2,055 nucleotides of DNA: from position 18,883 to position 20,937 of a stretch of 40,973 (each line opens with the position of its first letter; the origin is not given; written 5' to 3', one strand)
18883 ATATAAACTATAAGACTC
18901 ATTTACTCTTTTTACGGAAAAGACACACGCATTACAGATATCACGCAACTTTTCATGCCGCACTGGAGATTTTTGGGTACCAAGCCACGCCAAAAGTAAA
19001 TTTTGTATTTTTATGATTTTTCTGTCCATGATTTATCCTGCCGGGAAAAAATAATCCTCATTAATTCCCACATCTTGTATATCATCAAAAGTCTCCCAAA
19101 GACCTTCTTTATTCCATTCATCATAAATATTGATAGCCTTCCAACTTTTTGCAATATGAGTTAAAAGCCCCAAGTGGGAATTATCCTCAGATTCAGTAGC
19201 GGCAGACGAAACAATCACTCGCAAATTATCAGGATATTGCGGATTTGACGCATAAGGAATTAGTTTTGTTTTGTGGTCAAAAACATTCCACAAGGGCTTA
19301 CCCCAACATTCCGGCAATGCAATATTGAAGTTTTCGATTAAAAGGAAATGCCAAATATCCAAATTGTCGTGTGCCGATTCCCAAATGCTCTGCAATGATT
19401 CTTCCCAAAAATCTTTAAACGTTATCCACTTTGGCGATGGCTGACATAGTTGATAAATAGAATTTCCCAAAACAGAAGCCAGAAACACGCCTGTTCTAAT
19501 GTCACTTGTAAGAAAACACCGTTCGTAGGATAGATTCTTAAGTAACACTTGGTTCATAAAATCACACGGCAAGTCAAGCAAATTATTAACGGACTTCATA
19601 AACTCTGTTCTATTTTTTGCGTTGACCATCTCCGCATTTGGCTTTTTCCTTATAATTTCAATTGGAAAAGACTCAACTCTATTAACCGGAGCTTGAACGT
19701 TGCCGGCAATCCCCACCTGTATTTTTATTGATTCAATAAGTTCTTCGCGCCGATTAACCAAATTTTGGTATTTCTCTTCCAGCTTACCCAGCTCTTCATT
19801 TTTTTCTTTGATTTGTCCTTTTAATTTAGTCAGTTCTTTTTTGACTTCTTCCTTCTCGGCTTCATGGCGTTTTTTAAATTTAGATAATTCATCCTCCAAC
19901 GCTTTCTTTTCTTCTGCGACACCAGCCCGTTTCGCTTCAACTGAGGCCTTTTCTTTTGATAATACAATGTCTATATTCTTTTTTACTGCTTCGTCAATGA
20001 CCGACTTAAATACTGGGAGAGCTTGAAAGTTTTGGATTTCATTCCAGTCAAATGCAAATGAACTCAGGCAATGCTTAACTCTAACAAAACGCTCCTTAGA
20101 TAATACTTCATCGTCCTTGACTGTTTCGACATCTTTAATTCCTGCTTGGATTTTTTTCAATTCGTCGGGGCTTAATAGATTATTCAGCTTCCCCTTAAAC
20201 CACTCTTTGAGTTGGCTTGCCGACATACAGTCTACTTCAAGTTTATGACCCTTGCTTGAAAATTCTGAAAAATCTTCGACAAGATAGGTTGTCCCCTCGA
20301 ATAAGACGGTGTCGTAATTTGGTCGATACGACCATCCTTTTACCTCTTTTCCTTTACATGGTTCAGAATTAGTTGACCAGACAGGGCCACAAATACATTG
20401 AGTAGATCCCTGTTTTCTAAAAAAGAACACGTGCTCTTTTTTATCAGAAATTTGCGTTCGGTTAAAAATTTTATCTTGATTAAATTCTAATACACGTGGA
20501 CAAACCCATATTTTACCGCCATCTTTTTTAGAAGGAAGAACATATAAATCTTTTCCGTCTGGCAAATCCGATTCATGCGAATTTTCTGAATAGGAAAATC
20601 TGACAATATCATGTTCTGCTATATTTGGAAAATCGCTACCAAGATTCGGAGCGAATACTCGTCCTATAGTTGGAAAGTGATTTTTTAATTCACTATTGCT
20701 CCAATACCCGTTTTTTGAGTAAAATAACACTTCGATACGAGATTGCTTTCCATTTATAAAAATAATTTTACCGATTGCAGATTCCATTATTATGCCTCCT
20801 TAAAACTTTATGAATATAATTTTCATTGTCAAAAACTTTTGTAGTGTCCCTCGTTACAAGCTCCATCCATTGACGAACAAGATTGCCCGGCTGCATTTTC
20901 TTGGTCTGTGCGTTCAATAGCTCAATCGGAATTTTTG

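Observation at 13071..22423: Four-gene operon built around a DruE-like helicase-DUF1998 giant with three unassignable partners: candidate new (or very divergent Druantia-like) defence system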

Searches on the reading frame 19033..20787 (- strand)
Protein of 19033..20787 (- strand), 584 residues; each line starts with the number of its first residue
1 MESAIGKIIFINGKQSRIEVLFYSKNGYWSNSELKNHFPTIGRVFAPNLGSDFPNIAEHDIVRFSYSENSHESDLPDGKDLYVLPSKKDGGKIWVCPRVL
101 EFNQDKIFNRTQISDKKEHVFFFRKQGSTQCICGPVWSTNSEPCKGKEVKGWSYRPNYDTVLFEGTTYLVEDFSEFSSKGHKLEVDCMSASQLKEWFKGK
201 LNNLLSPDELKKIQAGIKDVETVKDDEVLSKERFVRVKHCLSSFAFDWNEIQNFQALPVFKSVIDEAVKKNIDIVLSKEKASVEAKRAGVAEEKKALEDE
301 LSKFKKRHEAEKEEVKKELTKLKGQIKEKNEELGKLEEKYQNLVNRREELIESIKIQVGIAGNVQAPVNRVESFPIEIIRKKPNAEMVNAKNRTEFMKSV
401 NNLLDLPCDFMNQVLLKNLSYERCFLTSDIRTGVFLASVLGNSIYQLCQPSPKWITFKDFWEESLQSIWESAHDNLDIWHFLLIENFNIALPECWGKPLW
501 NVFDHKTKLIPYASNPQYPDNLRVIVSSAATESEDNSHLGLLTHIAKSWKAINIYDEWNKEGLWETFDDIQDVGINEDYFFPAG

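Call 3: search_protein_families(library=padloc, proteins=[window:19033-20787:-], max_evalue=0.01)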
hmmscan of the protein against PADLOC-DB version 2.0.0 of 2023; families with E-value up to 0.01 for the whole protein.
window:19033-20787:- (584 aa): 3 families
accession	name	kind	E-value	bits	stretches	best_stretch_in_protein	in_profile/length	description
PDLC03859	LmuB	-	0.00012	19.4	1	208-382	283-434/611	-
PDLC03865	LmuB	-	0.00023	17.5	1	191-355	276-439/1007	-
PDLC03863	LmuB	-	0.00079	16.2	1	267-359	338-426/610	-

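Call 4: search_protein_families(library=pfam, proteins=[window:19033-20787:-], max_evalue=0.01)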
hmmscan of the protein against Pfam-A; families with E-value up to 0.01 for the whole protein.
window:19033-20787:- (584 aa): 2 families
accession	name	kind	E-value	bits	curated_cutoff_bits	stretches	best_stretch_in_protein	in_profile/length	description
PF16515.11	HIP1_clath_bdg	-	0.0036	18.1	28.8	1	266-349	3-84/99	Clathrin-binding domain of Huntingtin-interacting protein 1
PF10368.14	YkyA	-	0.004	17.4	28.8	1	260-355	38-139/186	Putative cell-wall binding lipoprotein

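Call 8: search_protein_families(library=ncbifam, proteins=[window:19033-20787:-], max_evalue=0.01)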
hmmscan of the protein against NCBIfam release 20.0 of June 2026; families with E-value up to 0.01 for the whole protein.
window:19033-20787:- (584 aa): 5 families
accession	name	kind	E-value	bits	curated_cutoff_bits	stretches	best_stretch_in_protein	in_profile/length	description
NF033885.1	conj_TraP_IncI1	equivalog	1.1e-05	25.2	135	1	265-355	48-138/217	conjugal transfer protein TraP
NF045487.1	ASRP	equivalog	3.2e-05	22.8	300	1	279-352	377-450/593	archaea-specific SMC-related protein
TIGR04523.1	Mplasa_alph_rch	subfamily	0.00031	18.8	270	1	275-356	514-593/745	helix-rich protein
TIGR00414.1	serS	equivalog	0.0052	15.8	301.65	1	276-400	35-158/418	serine--tRNA ligase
NF045780.1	TrlF_fam_ATP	equivalog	0.0066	15.2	350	1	247-355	559-682/944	TrlF family AAA-like ATPase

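Call 17: search_protein_families(library=padloc, proteins=[window:19033-20787:-], max_evalue=10)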
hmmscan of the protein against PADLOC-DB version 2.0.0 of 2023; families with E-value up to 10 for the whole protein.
window:19033-20787:- (584 aa): 9 families
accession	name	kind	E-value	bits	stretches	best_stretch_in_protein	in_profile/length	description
PDLC03859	LmuB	-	0.00012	19.4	1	208-382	283-434/611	-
PDLC03865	LmuB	-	0.00023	17.5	1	191-355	276-439/1007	-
PDLC03863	LmuB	-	0.00079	16.2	1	267-359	338-426/610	-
PDLC04547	PDC-M26A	-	0.013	12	1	263-345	153-277/724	-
PDLC01032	Csx1/Csm6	-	0.045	11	2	519-572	41-94/412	CARF+HEPN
PDLC00648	ZorA3|ZorA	-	0.046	10.4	1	266-344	428-507/692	MotA/ExbB/TolQ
PDLC00025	DruG2|DruG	-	0.053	10.1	1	270-349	325-405/704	Unknown function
PDLC00024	DruG2|DruG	-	0.13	8.2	1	246-323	495-571/939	Unknown function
PDLC02094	Cas5b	-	0.17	9.1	1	252-351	125-222/358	-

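Call 19: find_homologous_proteins(query=window:19033-20787:-)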
Query window:19033-20787:- (584 aa): 20 proteins with E <= 0.001 among 8000 candidates.
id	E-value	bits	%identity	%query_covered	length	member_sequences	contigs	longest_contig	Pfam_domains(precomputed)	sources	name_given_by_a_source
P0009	0.0e+0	1344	100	100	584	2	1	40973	-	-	-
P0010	5.6e-229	780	58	100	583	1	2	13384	-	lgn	-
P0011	1.0e-187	644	51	100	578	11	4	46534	-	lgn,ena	-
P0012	1.7e-186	640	49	100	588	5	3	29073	-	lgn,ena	-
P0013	4.6e-186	638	49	100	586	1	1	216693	-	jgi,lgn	-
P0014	1.0e-164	568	46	100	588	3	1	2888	-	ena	-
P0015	4.8e-164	565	45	100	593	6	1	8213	-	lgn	-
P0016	6.1e-163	562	44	100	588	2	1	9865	-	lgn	-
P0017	5.1e-161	555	45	100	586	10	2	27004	-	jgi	-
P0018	5.6e-152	526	43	99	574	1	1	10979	-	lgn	-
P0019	1.8e-150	521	42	100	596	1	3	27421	-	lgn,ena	-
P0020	7.2e-141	489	41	99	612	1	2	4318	-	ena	-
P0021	1.6e-134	468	40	100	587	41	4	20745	-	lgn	-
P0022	1.1e-97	346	45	71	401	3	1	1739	-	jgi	jgi:hypothetical protein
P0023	1.4e-94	336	37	94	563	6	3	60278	-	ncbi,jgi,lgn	jgi:hypothetical protein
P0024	3.2e-88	315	35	94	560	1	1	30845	PF04012.18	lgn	-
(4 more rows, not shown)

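Call 22: find_encoding_contigs(protein=P0013, flank=10000, max_places=2)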
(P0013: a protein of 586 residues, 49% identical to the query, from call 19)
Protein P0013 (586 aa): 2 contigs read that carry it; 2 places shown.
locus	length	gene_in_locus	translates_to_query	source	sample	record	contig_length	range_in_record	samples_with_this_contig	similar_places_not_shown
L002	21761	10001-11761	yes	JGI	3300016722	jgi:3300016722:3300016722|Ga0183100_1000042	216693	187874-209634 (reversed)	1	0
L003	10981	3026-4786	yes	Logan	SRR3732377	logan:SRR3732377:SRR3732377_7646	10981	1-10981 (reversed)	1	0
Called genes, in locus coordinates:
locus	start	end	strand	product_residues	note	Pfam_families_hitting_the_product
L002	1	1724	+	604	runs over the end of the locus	PF13365:Trypsin_2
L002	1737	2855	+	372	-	PF04055:Radical_SAM, PF13186:SPASM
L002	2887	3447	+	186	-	PF08281:Sigma70_r4_2 (weak)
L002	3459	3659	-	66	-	-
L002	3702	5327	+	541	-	PF00069:Pkinase, PF07714:PK_Tyr_Ser-Thr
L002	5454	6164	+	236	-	-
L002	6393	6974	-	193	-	PF00239:Resolvase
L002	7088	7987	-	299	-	PF12224:Amidoligase_2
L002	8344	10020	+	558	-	-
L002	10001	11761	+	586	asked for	-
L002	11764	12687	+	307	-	-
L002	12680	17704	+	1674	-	PF00270:DEAD, PF04851:ResIII (faint), PF27116:YjiV_N, PF00271:Helicase_C (weak)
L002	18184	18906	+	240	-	-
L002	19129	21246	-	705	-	-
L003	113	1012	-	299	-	PF12224:Amidoligase_2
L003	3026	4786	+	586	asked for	-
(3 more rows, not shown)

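Call 23: find_encoding_contigs(protein=P0023, flank=10000, max_places=2)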
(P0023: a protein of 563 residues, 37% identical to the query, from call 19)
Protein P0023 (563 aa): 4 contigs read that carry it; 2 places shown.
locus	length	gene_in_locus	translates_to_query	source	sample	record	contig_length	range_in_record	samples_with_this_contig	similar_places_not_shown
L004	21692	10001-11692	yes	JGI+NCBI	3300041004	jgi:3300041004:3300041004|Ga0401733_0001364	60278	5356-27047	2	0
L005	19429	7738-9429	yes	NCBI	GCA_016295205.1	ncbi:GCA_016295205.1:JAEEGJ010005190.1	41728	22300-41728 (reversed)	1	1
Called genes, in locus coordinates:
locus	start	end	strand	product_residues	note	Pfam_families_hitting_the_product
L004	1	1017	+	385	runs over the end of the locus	PF00150:Cellulase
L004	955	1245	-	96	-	-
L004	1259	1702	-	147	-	PF00383:dCMP_cyt_deam_1, PF14437:MafB19-deam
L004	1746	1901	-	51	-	-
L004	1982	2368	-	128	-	PF00903:Glyoxalase, PF13669:Glyoxalase_4 (weak)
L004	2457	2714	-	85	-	PF00403:HMA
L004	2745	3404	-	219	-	PF00383:dCMP_cyt_deam_1, PF14437:MafB19-deam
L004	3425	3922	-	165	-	PF01966:HD (weak)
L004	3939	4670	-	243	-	PF03358:FMN_red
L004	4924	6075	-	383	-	PF13657:Couple_hipA, PF07804:HipA_C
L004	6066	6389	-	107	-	PF12844:HTH_19 (faint), PF13560:HTH_31, PF01381:HTH_3, PF13443:HTH_26 (weak)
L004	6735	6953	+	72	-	-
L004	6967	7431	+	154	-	-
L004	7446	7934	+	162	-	-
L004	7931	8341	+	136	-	-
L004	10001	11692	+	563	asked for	-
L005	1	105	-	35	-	?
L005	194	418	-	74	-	PF00403:HMA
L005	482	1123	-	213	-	PF00383:dCMP_cyt_deam_1, PF14437:MafB19-deam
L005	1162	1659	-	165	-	PF01966:HD (weak)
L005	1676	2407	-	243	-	PF03358:FMN_red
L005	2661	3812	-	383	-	PF13657:Couple_hipA, PF07804:HipA_C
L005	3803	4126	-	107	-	PF12844:HTH_19 (faint), PF13560:HTH_31, PF01381:HTH_3, PF13443:HTH_26 (weak)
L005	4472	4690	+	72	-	-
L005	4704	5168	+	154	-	-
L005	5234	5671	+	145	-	-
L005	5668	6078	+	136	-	-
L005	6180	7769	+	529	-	-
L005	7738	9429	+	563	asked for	-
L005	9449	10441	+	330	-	-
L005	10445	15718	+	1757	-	PF00270:DEAD, PF04851:ResIII (faint), PF27116:YjiV_N, PF00271:Helicase_C (weak)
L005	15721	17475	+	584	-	PF08378:NERD (weak), PF00270:DEAD (weak), PF13361:UvrD_C (weak), PF13604:AAA_30, PF01443:Viral_helicase1 (weak), PF09848:SLFN-g3_helicase, PF13245:AAA_19, PF13401:AAA_22 (weak), +2 more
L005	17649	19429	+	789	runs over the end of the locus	PF04851:ResIII, PF00270:DEAD, PF18766:SWI2_SNF2, PF08463:EcoEI_R_C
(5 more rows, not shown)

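Call 28: search_solved_structures(query=A2, max_evalue=10)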
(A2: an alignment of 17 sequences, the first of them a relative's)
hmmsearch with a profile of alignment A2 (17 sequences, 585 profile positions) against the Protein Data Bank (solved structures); distinct sequences matched with E-value up to 10: 69 (the best 60 are shown).
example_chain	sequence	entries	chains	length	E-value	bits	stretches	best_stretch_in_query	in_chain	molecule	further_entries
22vl_b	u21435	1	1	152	0.013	17.4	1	262-350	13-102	ATP synthase subunit b, chloroplastic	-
29vf_X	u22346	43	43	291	0.073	14.8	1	107-251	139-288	Transcription initiation factor IIE subunit beta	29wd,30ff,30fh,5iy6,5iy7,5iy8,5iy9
5wlq_A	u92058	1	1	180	0.08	14.7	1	250-349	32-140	Capsid assembly scaffolding protein,Myosin-7,Microtubule-associated protein RP/EB family m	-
5wlz_C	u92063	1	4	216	0.13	14.1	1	230-341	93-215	DNA repair protein XRCC4,Myosin-7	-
3mqb_A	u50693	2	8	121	0.13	14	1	269-354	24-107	Bone marrow stromal antigen 2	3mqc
2xg7_A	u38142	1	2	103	0.15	13.8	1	269-349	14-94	BONE MARROW STROMAL ANTIGEN 2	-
3nwh_A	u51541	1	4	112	0.18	13.5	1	269-349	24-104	Bone marrow stromal antigen 2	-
9vbs_A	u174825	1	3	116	0.25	13.1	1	284-356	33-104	Isoform a of Allophagy receptor allo-1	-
6ftj_1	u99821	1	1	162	0.25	13.1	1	294-358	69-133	Dolichyl-diphosphooligosaccharide--protein glycosyltransferase subunit 1,RPN1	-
3mq7_A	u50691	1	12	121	0.32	12.7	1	269-354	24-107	Bone marrow stromal antigen 2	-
6h9l_A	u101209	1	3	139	0.33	12.7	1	262-322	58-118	Uncharacterized protein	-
1wgs_A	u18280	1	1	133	0.35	12.6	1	257-330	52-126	MYST histone acetyltransferase 1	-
4xa3_A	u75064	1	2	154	0.39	12.5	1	271-338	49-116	Gp7-MYH7(1361-1425)-Eb1 chimera protein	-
4kht_A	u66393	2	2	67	0.41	12.4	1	314-362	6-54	Gp41 helix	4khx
9h3g_BS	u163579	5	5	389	0.42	12.3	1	283-390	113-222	Large ribosomal subunit protein uL3z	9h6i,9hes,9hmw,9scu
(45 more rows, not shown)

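Call 44: predict_structure(alignment_id=A2)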
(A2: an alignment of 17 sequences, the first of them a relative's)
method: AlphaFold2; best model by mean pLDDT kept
length: 584 residues; sequences in the alignment: 17
mean_pLDDT: 79.7   pTM: 0.40
mean pLDDT of the five models: 79.7, 79.0, 77.6, 75.7, 68.8
residues with pLDDT >= 90: 127; 70-90: 322; 50-70: 112; < 50: 23
segments of 3 or more residues with pLDDT < 50: 354-373
pLDDT, mean of each block of 10 residues (from residue 1): 90 85 88 79 82 89 89 59 88 93 81 88 83 91 88 90 92 84 85 72 57 64 61 67 53 59 73 81 84 87 86 87 86 82 72 45 39 68 88 90 75 87 90 88 88 84 90 91 88 87 89 89 90 65 80 66 69 77 82
secondary structure, 60 per line:
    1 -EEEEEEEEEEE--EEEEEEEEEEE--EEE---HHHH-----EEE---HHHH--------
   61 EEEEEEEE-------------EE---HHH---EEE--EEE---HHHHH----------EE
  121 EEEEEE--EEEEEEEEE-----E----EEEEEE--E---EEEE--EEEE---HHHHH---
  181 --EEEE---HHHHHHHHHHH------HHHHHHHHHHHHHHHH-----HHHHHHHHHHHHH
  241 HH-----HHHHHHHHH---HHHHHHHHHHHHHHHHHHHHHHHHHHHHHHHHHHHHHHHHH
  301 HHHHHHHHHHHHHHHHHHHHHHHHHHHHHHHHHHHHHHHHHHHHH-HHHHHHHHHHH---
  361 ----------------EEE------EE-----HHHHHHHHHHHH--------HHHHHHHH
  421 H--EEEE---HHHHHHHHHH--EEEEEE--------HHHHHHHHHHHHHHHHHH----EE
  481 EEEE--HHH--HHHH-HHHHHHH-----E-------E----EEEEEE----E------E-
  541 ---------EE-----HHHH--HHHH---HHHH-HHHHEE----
elements in order: E2-12 E15-25 E28-30 H34-37 E43-45 H49-52 E61-68 E93-95 E98-100 H104-108 E119-126 E129-137 E148-153 E160-163 E166-169 H173-177 E183-186 H190-200 H207-222 H228-242 H248-256 H260-345 H347-357 E377-379 H393-404 H413-421 E424-427 H431-440 E443-448 H457-474 E479-484 H492-495 H497-503 E522-527 H557-560 H563-566 H570-573 H575-578

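Call 49: fold_search(model_id=the predicted structure, library=pdb)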
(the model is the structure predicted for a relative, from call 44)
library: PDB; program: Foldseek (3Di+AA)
matches with E <= 10: 1100; with E <= 0.001: 0
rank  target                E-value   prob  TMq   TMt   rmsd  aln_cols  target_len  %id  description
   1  6hz4_D                2.3e-03  1.00  0.22  0.42   4.9       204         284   12  Structure of McrBC without DNA binding domains (one half of the full complex) (released 2019-07-24)
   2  6hz4_A                2.8e-03  1.00  0.19  0.33   8.1       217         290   12  Structure of McrBC without DNA binding domains (one half of the full complex) (released 2019-07-24)
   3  7kzm_B                3.0e-03  1.00  0.22  0.04   4.9       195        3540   14  Outer dynein arm bound to doublet microtubules from C. reinhardtii (released 2021-01-20)
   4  6ut6_D                3.0e-03  1.00  0.21  0.37   7.5       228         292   11  Cryo-EM structure of the Escherichia coli McrBC complex (released 2020-10-21)
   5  9dld_A                4.2e-03  0.99  0.19  0.06   6.3       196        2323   13  CryoEM structures of yeast cytoplasmic dynein in the presence of ATP and Lis1. (released 2025-05-28)
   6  9nud_B                5.6e-03  0.92  0.16  0.18  12.7       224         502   10  Y20S after Mg2+ (Sec18) - Class 2 (released 2025-10-01)
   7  8bwy_A                6.3e-03  0.99  0.21  0.04   7.8       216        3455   17  In situ outer dynein arm from Chlamydomonas reinhardtii in a pre-power stroke state (released 2023-05-10)
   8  9olj_A                8.0e-03  0.85  0.16  0.17  13.4       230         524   10  22bin20S complex (NSF-alphaSNAP-2:2 syntaxin-1a:SNAP-25), hydrolyzing, class 18 (released 2025-08-06)
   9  9e22_A                8.5e-03  0.97  0.20  0.05   8.7       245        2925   13  Cryo-EM structure of human cytoplasmic dynein-1 bound to LIS1 in the presence of ATP (released 2025-07-09)
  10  5kzf_B                8.5e-03  0.80  0.16  0.18  12.2       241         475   12  Crystal structure of near full-length hexameric Mycobacterium tuberculosis proteasomal ATPase Mpa in apo form (released 2017-05-17)
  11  6zyw_A                9.0e-03  0.98  0.21  0.04   7.8       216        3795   17  Outer Dynein Arm-Shulin complex - overall structure (Tetrahymena thermophila) (released 2021-01-20)
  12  9bmb                  9.5e-03  0.99  0.20  0.05  10.4       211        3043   13  Post-1 motor domain from full-length human dynein-1 bound to microtubules in 5mM ADP condition (released 2025-04-23)
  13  7uiy_D                9.5e-03  0.96  0.19  0.19  12.2       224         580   10  ClpAP complex bound to ClpS N-terminal extension, class IIIa (released 2022-10-26)
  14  7ksm_F                1.2e-02  0.98  0.20  0.23   5.6       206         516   11  Human mitochondrial LONP1 with endogenous substrate (released 2020-12-02)
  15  3u61_E                1.2e-02  0.87  0.15  0.26  10.9       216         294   12  Structure of T4 Bacteriophage Clamp Loader Bound To Closed Clamp, DNA and ATP Analog and ADP (released 2012-01-04)
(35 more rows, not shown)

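Call 94: find_encoding_contigs(protein=P0011, flank=10000, max_places=2)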
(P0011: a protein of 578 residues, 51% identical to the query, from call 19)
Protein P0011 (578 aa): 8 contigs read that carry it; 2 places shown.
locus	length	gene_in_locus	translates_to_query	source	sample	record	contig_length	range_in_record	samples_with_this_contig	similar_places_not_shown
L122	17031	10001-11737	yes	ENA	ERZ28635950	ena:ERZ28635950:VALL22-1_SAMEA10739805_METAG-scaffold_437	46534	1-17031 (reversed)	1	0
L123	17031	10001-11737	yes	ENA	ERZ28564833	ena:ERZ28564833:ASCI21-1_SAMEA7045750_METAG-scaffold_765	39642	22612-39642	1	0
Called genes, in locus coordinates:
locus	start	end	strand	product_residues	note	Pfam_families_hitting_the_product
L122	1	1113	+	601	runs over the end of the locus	PF00664:ABC_membrane, PF00005:ABC_tran, PF02463:SMC_N (weak)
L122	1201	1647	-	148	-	PF01325:Fe_dep_repress, PF02742:Fe_dep_repr_C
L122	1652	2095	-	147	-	PF10087:DUF2325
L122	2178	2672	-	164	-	PF00258:Flavodoxin_1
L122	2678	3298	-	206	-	PF12672:DUF3793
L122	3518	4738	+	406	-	PF00392:GntR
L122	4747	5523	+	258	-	-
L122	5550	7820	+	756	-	PF03648:Glyco_hydro_67N (faint), PF16126:DUF4838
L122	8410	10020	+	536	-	-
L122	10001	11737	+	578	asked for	-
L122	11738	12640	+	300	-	-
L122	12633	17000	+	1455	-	PF00270:DEAD, PF04851:ResIII (faint), PF27116:YjiV_N, PF00271:Helicase_C (weak)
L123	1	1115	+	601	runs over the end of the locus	PF00664:ABC_membrane, PF00005:ABC_tran, PF02463:SMC_N (weak)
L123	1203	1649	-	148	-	PF01325:Fe_dep_repress, PF02742:Fe_dep_repr_C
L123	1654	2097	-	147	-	PF10087:DUF2325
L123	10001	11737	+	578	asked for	-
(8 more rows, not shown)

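Call 95: find_encoding_contigs(protein=P0024, flank=10000, max_places=1)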
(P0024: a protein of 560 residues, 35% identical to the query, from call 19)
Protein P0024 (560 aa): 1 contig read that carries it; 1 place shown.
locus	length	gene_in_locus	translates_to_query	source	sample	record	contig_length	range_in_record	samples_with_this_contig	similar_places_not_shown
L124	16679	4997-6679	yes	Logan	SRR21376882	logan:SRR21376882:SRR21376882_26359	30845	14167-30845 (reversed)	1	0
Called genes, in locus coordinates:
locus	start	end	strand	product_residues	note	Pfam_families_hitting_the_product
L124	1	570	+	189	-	?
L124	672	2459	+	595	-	PF10021:PARG_cat_microb, PF03747:ADP_ribosyl_GH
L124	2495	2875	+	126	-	-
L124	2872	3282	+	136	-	-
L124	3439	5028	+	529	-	-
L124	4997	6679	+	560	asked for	PF04012:PspA_IM30 (weak)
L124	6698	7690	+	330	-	-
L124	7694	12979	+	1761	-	PF00270:DEAD, PF04851:ResIII (weak), PF27116:YjiV_N, PF00271:Helicase_C (weak)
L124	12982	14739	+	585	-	PF13361:UvrD_C (weak), PF00270:DEAD (weak), PF04851:ResIII (weak), PF13604:AAA_30, PF01443:Viral_helicase1 (weak), PF09848:SLFN-g3_helicase, PF13245:AAA_19, PF13401:AAA_22 (weak), +2 more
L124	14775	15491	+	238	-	PF00106:adh_short, PF23441:SDR (faint), PF13561:adh_short_C2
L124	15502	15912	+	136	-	-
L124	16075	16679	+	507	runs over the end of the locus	PF12161:HsdM_N, PF02384:N6_Mtase, PF01170:UPF0020 (weak)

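Call 96: find_encoding_contigs(protein=P0019, flank=10000, max_places=1)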
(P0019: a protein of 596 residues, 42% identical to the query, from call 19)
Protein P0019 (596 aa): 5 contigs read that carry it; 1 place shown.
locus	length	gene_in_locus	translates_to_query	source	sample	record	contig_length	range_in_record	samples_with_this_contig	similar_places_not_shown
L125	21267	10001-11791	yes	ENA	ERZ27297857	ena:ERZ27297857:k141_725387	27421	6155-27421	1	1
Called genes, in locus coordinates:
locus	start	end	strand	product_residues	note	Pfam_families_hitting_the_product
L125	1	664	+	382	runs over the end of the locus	PF00149:Metallophos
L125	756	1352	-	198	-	PF05635:23S_rRNA_IVP (weak)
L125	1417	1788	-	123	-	PF00903:Glyoxalase, PF13669:Glyoxalase_4, PF18029:Glyoxalase_6 (faint)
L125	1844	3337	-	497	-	PF00069:Pkinase, PF07714:PK_Tyr_Ser-Thr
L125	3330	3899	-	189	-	PF04542:Sigma70_r2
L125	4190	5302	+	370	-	PF04542:Sigma70_r2, PF04539:Sigma70_r3, PF04545:Sigma70_r4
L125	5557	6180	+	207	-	PF14353:CpXC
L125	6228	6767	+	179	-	PF00717:Peptidase_S24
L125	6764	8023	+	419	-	PF00817:IMS, PF11798:IMS_HHH (weak), PF11799:IMS_C, PF13438:DUF4113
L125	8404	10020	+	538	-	-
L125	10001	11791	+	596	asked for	-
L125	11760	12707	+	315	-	-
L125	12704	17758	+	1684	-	PF00270:DEAD, PF04851:ResIII (weak), PF27116:YjiV_N, PF00271:Helicase_C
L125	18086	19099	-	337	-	PF01116:F_bP_aldolase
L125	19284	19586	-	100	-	-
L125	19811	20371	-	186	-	PF00583:Acetyltransf_1, PF13673:Acetyltransf_10, PF13508:Acetyltransf_7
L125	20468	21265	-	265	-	?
